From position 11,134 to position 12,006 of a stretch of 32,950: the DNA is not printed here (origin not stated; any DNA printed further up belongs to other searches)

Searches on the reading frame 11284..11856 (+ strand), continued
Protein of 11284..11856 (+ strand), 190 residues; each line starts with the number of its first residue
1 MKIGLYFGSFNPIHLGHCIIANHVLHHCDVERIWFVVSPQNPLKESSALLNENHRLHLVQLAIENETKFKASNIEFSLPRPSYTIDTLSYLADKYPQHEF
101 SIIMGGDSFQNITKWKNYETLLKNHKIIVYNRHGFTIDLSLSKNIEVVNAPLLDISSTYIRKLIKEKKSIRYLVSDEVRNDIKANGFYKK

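Call 59: find_encoding_contigs(protein=P0138, flank=2500, max_places=5)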
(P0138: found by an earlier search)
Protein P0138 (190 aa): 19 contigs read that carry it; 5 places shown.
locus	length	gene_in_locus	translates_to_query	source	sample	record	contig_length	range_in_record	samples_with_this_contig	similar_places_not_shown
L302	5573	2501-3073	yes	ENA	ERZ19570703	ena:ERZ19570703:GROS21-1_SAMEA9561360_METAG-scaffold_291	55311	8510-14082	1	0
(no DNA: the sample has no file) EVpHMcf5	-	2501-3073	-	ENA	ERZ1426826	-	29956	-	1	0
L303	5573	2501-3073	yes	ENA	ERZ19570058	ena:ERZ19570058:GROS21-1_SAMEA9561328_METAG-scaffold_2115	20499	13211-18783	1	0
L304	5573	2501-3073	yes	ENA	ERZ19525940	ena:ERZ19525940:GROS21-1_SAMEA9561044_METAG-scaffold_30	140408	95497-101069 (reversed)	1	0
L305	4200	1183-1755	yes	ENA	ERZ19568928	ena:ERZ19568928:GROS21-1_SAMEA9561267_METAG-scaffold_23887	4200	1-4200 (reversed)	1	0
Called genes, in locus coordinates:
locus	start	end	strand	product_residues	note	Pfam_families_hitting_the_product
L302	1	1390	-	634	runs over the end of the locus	PF12969:DUF3857, PF01841:Transglut_core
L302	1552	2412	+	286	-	PF03279:Lip_A_acyltrans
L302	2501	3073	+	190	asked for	PF01467:CTP_transf_like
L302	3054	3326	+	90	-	-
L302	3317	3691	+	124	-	PF13366:PDDEXK_3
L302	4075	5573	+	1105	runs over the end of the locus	PF07517:SecA_DEAD, PF01043:SecA_PP_bind, PF21090:P-loop_SecA, PF07516:SecA_SW, PF02810:SEC-C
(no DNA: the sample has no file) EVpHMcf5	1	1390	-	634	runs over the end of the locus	PF12969:DUF3857, PF01841:Transglut_core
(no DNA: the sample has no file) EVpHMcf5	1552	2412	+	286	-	PF03279:Lip_A_acyltrans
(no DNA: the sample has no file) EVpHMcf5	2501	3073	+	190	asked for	PF01467:CTP_transf_like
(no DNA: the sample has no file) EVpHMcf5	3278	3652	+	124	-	PF13366:PDDEXK_3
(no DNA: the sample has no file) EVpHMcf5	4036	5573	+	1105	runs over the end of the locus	PF07517:SecA_DEAD, PF01043:SecA_PP_bind, PF21090:P-loop_SecA, PF07516:SecA_SW, PF02810:SEC-C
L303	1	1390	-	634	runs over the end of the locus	PF12969:DUF3857, PF01841:Transglut_core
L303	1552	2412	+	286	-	PF03279:Lip_A_acyltrans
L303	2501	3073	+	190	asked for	PF01467:CTP_transf_like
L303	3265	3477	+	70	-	-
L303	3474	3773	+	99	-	-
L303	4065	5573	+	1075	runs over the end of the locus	?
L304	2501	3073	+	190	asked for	PF01467:CTP_transf_like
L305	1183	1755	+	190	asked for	PF01467:CTP_transf_like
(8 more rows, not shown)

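Call 60: find_encoding_contigs(protein=P0140, flank=2500, max_places=5)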
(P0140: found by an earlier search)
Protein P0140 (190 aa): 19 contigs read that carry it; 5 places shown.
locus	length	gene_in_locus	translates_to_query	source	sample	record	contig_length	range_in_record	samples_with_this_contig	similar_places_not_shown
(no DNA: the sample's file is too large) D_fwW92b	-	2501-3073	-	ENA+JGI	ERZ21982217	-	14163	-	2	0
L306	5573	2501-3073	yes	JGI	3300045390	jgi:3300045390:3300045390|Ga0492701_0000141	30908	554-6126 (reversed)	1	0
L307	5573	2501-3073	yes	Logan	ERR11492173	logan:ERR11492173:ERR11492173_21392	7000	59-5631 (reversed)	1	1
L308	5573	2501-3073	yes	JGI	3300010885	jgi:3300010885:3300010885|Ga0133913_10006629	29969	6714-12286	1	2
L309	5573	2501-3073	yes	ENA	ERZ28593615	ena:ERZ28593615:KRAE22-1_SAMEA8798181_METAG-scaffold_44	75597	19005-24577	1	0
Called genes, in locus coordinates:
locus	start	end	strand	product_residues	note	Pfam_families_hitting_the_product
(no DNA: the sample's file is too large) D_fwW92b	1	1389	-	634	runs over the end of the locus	PF12969:DUF3857, PF01841:Transglut_core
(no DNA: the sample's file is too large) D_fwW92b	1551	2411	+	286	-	PF03279:Lip_A_acyltrans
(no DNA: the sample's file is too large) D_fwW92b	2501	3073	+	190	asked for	PF01467:CTP_transf_like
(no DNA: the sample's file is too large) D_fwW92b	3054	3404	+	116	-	-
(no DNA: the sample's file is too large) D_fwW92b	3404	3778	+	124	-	PF13366:PDDEXK_3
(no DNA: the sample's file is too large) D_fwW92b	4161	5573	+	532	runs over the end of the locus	?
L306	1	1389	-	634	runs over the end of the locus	PF12969:DUF3857, PF01841:Transglut_core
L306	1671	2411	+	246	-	PF03279:Lip_A_acyltrans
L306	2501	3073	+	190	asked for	PF01467:CTP_transf_like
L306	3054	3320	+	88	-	-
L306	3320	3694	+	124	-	PF13366:PDDEXK_3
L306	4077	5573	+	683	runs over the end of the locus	?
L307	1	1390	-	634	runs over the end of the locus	PF12969:DUF3857, PF01841:Transglut_core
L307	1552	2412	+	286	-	PF03279:Lip_A_acyltrans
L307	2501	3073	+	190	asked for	PF01467:CTP_transf_like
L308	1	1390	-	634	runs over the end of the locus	PF12969:DUF3857, PF01841:Transglut_core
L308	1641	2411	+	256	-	PF03279:Lip_A_acyltrans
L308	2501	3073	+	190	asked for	PF01467:CTP_transf_like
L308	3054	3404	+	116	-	-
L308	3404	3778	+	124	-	PF13366:PDDEXK_3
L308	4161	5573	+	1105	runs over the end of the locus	PF07517:SecA_DEAD, PF01043:SecA_PP_bind, PF21090:P-loop_SecA, PF07516:SecA_SW, PF02810:SEC-C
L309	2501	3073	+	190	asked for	PF01467:CTP_transf_like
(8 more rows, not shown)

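Call 61: find_encoding_contigs(protein=P0137, flank=2500, max_places=10)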
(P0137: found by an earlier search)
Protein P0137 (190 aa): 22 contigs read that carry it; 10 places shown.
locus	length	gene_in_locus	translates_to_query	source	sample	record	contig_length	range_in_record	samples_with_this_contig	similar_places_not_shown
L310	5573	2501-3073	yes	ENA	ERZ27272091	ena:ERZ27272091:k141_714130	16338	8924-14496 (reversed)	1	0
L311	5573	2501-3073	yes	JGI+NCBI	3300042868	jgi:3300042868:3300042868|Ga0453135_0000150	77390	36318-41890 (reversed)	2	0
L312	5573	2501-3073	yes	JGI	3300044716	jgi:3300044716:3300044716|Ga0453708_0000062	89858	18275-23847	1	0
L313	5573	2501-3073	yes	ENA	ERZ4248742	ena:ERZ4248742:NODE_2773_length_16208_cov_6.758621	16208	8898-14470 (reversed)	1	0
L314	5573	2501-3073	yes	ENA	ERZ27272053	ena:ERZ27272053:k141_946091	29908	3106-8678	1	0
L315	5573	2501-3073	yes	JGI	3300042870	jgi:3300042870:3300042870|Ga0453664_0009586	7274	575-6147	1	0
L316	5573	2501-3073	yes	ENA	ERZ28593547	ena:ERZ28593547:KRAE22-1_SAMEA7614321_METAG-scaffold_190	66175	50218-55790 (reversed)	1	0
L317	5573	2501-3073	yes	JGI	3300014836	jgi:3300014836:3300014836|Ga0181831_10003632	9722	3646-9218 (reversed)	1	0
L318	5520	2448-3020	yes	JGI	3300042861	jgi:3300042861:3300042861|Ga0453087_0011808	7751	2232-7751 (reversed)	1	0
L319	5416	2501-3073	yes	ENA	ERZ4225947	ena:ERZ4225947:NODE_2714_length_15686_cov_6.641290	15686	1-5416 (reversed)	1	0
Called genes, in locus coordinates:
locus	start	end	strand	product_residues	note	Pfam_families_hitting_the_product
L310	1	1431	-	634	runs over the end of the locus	PF12969:DUF3857, PF01841:Transglut_core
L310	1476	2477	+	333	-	PF03279:Lip_A_acyltrans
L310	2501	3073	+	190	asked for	PF01467:CTP_transf_like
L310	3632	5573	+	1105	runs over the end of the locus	PF07517:SecA_DEAD, PF01043:SecA_PP_bind, PF21090:P-loop_SecA, PF07516:SecA_SW, PF02810:SEC-C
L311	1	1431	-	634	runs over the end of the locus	PF12969:DUF3857, PF01841:Transglut_core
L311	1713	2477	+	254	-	PF03279:Lip_A_acyltrans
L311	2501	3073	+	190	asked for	PF01467:CTP_transf_like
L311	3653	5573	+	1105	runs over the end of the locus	PF07517:SecA_DEAD, PF01043:SecA_PP_bind, PF21090:P-loop_SecA, PF07516:SecA_SW, PF02810:SEC-C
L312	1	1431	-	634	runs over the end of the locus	PF12969:DUF3857, PF01841:Transglut_core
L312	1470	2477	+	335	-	PF03279:Lip_A_acyltrans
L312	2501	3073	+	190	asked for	PF01467:CTP_transf_like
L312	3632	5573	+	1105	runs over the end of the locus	PF07517:SecA_DEAD, PF01043:SecA_PP_bind, PF21090:P-loop_SecA, PF07516:SecA_SW, PF02810:SEC-C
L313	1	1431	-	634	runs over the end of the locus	PF12969:DUF3857, PF01841:Transglut_core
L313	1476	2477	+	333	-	PF03279:Lip_A_acyltrans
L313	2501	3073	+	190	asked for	PF01467:CTP_transf_like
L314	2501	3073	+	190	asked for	PF01467:CTP_transf_like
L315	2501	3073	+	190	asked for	PF01467:CTP_transf_like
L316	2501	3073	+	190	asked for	PF01467:CTP_transf_like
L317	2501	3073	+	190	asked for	PF01467:CTP_transf_like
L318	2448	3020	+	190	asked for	PF01467:CTP_transf_like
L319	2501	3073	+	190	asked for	PF01467:CTP_transf_like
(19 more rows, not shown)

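Call 80: search_protein_families(library=pfam, max_evalue=0.001, proteins=[L303:3265-3474:+, L303:3474-3770:+, L308:3404-3775:+])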
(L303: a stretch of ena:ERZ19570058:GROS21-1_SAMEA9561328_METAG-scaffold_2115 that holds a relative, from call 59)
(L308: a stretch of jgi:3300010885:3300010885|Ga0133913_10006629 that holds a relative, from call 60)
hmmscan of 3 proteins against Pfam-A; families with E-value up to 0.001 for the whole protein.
L303:3265-3474:+ (70 aa): 0 families

L303:3474-3770:+ (99 aa): 1 family
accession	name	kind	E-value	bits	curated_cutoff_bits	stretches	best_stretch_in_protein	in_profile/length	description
PF05016.21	ParE_toxin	-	0.0008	20.4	23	0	6-88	1-84/89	ParE toxin of type II toxin-antitoxin system, parDE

L308:3404-3775:+ (124 aa): 1 family
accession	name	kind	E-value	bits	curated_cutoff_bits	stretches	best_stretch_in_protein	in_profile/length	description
PF13366.12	PDDEXK_3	-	9.2e-38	129.6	22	1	6-120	1-115/117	PD-(D/E)XK nuclease superfamily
